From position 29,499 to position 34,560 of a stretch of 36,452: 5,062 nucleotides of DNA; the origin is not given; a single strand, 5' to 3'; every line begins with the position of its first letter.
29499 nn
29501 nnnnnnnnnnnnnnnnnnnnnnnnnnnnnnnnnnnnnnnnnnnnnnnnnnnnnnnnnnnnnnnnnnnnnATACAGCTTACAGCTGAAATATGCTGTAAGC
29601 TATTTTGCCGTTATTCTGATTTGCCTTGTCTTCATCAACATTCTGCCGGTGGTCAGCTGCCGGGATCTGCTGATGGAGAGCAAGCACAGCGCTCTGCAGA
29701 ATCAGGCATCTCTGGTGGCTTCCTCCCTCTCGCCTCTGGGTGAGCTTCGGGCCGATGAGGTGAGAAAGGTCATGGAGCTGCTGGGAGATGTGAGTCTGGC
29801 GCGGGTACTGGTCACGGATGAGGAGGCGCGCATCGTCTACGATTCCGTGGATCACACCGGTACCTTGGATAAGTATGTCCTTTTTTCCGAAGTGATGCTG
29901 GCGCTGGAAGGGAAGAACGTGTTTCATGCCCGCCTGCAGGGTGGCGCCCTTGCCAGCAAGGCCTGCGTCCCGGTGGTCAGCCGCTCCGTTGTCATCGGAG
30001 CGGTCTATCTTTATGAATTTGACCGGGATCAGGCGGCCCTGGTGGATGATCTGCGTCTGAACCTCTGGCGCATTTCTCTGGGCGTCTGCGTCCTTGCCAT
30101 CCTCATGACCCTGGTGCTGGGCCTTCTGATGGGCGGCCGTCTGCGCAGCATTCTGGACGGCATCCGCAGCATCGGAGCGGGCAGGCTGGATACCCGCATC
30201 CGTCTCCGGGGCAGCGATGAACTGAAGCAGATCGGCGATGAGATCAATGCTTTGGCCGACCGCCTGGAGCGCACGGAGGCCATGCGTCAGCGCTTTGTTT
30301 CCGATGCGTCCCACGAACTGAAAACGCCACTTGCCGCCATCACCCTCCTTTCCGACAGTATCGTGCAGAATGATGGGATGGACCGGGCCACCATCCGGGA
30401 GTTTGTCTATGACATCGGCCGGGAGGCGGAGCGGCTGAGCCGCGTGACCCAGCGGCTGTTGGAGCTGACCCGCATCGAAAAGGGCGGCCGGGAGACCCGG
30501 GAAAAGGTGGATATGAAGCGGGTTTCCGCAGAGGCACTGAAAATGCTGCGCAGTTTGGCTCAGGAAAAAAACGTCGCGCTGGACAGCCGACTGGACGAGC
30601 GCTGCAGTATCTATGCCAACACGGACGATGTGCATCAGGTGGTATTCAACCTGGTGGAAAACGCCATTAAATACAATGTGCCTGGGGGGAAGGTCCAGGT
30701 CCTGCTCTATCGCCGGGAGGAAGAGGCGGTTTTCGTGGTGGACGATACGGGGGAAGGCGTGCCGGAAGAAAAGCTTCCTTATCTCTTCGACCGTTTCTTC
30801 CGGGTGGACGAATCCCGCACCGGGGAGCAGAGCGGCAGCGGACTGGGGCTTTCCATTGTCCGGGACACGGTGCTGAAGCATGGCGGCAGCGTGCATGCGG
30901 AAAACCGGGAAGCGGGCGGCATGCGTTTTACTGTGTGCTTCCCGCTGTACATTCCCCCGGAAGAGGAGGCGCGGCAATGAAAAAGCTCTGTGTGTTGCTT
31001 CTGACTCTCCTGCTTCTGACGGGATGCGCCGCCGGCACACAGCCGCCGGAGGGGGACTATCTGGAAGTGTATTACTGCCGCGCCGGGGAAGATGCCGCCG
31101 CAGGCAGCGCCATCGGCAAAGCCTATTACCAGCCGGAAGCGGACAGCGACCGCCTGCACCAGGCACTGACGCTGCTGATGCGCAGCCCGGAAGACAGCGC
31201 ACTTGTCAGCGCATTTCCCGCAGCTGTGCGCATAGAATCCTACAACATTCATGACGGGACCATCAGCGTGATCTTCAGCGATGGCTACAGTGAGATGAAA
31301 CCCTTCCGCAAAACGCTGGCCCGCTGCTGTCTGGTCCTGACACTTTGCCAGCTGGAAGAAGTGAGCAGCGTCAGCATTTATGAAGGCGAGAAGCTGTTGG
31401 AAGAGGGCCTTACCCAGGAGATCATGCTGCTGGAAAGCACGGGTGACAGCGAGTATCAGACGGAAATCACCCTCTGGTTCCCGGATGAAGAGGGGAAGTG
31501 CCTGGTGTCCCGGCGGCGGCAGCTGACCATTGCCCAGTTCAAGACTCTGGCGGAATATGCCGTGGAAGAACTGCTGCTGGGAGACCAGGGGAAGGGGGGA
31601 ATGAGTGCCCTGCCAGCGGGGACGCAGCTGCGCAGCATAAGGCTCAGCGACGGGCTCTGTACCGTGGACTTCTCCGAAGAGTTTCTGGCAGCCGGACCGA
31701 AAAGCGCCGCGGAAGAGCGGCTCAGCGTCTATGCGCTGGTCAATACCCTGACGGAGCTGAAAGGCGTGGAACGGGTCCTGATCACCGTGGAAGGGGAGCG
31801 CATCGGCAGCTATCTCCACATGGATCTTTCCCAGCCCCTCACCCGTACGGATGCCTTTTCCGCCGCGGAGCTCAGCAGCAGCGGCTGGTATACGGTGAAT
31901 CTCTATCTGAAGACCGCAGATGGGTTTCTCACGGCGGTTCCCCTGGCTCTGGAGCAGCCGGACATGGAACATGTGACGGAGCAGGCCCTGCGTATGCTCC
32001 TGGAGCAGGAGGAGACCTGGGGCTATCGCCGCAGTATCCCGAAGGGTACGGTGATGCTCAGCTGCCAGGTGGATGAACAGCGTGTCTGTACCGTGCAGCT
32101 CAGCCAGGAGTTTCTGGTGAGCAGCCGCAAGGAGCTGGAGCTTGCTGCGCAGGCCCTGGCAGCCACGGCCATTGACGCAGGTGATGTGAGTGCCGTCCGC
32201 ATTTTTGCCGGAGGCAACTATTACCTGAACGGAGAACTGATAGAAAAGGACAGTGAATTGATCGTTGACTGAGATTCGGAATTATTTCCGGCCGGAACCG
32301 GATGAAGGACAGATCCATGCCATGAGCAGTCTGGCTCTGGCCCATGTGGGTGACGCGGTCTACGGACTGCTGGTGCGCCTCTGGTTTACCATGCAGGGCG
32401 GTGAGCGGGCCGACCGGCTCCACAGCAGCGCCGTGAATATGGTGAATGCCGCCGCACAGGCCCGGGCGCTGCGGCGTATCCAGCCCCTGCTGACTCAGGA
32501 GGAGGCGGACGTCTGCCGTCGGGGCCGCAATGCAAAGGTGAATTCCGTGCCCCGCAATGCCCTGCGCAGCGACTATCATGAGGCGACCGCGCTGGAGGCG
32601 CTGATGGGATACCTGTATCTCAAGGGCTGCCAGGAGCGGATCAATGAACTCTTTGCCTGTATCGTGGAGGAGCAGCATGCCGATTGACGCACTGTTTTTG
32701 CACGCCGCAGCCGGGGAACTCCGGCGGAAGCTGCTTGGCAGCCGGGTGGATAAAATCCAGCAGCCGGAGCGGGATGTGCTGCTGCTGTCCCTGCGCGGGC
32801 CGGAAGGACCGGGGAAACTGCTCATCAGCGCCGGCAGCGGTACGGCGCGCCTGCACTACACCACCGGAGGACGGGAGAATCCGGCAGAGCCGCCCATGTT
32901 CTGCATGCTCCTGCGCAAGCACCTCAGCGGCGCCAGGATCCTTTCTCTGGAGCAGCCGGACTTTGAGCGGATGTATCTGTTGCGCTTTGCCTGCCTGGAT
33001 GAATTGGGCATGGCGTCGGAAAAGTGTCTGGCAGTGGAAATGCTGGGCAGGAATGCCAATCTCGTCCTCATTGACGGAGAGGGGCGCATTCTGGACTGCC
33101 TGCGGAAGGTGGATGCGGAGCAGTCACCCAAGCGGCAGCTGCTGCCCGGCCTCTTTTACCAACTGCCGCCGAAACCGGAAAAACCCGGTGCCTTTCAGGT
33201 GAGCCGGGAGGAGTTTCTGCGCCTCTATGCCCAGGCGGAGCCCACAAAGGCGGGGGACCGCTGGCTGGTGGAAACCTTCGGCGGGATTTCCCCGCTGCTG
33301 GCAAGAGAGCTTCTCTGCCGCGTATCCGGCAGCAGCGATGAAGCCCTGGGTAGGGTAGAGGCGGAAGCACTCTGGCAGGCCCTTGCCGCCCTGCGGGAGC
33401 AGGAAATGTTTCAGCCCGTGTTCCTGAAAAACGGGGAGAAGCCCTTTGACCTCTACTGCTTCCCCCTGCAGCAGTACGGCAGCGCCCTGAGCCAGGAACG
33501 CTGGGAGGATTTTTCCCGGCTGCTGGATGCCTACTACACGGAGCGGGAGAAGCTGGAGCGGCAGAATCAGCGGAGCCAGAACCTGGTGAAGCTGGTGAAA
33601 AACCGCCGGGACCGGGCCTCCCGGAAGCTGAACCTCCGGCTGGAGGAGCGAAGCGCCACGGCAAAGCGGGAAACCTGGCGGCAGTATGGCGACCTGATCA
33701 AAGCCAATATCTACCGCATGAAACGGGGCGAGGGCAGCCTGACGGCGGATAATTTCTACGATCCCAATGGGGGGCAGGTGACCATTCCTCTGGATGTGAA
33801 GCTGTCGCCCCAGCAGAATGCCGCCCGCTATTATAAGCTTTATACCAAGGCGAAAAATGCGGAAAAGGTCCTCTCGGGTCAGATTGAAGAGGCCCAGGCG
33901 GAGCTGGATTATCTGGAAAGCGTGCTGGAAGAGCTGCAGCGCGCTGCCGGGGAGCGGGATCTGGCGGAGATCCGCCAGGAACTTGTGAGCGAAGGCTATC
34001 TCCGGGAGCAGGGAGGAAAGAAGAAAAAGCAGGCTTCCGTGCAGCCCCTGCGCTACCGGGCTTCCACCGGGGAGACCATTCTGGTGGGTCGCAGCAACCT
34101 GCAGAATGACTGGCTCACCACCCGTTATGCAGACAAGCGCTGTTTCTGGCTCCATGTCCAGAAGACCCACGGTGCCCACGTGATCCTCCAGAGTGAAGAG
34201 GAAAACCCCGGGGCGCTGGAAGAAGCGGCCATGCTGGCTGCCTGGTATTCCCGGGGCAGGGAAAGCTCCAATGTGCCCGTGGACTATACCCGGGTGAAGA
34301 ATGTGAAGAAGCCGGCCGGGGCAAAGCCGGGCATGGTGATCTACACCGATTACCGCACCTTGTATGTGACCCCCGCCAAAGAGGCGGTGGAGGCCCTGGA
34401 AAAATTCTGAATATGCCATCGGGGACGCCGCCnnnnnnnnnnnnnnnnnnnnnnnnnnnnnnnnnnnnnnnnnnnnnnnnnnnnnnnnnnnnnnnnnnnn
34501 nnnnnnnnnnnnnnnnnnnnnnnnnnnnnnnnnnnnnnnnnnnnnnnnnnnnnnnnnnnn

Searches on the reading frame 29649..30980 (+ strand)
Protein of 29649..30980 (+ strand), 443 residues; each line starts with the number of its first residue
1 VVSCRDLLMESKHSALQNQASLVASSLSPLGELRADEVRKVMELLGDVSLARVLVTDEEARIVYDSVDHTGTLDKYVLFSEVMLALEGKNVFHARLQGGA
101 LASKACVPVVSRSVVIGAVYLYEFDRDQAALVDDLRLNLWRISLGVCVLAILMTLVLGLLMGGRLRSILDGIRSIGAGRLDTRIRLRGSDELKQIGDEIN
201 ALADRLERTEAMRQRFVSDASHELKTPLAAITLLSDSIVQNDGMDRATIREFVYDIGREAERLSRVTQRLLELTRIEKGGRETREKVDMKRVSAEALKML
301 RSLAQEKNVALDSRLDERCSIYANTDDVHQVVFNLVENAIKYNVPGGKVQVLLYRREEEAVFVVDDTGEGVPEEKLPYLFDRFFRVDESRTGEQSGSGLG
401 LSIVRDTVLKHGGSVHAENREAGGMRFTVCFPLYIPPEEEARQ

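Call 10: search_protein_families(library=pfam, proteins=[window:29649-30980:+], max_evalue=0.001)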
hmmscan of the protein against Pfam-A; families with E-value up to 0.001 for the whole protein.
window:29649-30980:+ (443 aa): 3 families
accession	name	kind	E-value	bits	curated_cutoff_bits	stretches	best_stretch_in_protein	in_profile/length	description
PF02518.31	HATPase_c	-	1.5e-28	99.9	26.4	1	325-434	3-110/111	Histidine kinase-, DNA gyrase B-, and HSP90-like ATPase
PF00512.31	HisKA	-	2.2e-13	50.5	26.9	1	212-279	1-66/66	His Kinase A (phospho-acceptor) domain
PF00672.30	HAMP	-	1.6e-07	32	25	1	163-207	8-52/53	HAMP domain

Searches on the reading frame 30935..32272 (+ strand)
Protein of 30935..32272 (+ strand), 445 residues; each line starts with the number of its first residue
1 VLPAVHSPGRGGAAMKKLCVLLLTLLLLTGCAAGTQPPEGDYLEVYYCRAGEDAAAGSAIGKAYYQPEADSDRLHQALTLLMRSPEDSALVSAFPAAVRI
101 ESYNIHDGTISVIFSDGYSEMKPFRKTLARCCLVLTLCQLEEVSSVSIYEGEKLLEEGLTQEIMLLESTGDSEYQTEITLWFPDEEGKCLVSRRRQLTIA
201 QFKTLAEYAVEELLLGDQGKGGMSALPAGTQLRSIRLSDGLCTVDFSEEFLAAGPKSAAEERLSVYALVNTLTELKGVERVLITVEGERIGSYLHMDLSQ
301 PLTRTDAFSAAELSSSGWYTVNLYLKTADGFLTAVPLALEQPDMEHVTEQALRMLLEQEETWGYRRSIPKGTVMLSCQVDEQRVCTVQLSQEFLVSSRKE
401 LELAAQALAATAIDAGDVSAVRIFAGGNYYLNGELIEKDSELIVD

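Call 10: search_protein_families(library=pfam, proteins=[window:30935-32272:+], max_evalue=0.001)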
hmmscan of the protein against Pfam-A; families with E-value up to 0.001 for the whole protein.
window:30935-32272:+ (445 aa): 1 family
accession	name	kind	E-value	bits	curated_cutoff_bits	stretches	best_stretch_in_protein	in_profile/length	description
PF10646.14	Germane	-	2e-50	170.7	23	3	179-289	1-115/117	Sporulation and spore germination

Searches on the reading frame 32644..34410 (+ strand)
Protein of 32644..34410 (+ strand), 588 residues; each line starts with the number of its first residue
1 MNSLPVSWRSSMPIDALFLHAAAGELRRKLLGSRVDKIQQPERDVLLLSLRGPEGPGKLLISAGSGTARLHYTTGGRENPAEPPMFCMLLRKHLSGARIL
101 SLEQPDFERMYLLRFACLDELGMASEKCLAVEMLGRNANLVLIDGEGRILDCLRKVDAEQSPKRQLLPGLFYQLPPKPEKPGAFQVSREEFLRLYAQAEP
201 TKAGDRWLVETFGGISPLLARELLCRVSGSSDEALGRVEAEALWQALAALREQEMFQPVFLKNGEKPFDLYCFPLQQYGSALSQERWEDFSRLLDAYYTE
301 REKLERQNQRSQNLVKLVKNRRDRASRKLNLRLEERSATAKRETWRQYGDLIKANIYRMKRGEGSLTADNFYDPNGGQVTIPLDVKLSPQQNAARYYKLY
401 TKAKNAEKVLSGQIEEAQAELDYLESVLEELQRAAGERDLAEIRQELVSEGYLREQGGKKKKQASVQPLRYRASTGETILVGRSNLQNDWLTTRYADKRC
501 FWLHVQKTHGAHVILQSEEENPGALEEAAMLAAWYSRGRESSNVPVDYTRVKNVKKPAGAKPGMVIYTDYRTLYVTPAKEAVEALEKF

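Call 10: search_protein_families(library=pfam, proteins=[window:32644-34410:+], max_evalue=0.001)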
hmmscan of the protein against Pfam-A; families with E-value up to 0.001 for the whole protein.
window:32644-34410:+ (588 aa): 3 families
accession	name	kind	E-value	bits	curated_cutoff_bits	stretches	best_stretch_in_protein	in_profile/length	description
PF05833.16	NFACT_N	-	2.5e-128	429.1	31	1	15-463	1-453/456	NFACT N-terminal and middle domains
PF05670.18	NFACT-R_1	-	4.7e-13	50.1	29.8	1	470-564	4-107/112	NFACT protein RNA binding domain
PF18297.6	NFACT-R_2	-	1.5e-08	35.1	26.9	1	472-555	5-86/104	NFACT protein RNA binding domain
